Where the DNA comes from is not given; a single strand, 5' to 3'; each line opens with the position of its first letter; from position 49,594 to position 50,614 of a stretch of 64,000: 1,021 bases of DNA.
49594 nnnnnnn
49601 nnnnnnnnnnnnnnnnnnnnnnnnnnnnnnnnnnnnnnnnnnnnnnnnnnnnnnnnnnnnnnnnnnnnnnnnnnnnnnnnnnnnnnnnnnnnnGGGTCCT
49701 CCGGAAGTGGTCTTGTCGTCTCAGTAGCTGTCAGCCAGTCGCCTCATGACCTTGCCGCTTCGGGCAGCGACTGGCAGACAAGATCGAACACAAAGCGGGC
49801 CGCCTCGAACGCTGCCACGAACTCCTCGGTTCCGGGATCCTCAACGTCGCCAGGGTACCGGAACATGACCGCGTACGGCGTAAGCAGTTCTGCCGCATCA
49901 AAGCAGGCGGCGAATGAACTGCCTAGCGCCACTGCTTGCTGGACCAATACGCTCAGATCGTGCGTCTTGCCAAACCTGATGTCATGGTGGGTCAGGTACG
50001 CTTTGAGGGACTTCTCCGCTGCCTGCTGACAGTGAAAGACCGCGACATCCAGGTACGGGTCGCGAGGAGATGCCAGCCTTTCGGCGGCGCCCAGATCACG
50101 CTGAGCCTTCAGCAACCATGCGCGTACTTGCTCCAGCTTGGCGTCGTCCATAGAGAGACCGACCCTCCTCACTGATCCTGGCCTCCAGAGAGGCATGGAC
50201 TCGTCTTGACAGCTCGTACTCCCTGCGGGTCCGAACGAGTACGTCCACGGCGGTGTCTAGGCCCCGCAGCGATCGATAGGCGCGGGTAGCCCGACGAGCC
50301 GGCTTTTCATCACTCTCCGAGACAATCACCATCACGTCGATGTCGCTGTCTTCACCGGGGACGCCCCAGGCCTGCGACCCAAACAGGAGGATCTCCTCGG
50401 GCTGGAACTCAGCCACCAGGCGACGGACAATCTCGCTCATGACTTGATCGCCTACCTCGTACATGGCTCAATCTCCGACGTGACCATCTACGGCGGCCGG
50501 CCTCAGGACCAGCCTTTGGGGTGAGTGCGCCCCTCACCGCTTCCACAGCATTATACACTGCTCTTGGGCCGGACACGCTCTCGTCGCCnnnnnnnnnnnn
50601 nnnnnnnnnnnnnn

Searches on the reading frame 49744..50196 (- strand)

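Call 79: search_protein_families(library=pfam, proteins=[window:49744-50196:-], max_evalue=0.001)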
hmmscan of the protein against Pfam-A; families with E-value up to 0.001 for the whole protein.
window:49744-50196:- (150 aa): 1 family
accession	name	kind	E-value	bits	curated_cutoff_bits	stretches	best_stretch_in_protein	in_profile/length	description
PF05168.19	HEPN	-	2.9e-21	76.2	22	1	24-140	1-114/117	HEPN domain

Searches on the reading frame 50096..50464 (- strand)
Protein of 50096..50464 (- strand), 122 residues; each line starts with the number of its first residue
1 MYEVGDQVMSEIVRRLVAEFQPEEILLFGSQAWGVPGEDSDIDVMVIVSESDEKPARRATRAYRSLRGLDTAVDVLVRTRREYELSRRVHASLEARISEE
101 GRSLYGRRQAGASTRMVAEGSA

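Call 79: search_protein_families(library=pfam, proteins=[window:50096-50464:-], max_evalue=0.001)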
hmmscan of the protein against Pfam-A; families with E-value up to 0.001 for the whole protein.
window:50096-50464:- (122 aa): 4 families
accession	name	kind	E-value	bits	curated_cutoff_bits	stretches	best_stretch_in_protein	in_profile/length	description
PF01909.29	NTP_transf_2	-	1.6e-08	35.3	21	1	10-76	2-72/93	Nucleotidyltransferase domain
PF18765.7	Polbeta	-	3e-07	30.9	26.9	1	13-106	4-89/93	Polymerase beta, Nucleotidyltransferase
PF10127.15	RlaP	-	0.00024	21.3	23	1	28-50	26-48/249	RNA repair pathway DNA polymerase beta family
PF22600.2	MTPAP-like_central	-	0.00046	20.7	27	1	7-69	24-83/139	Poly(A) RNA polymerase, mitochondrial-like, central palm domain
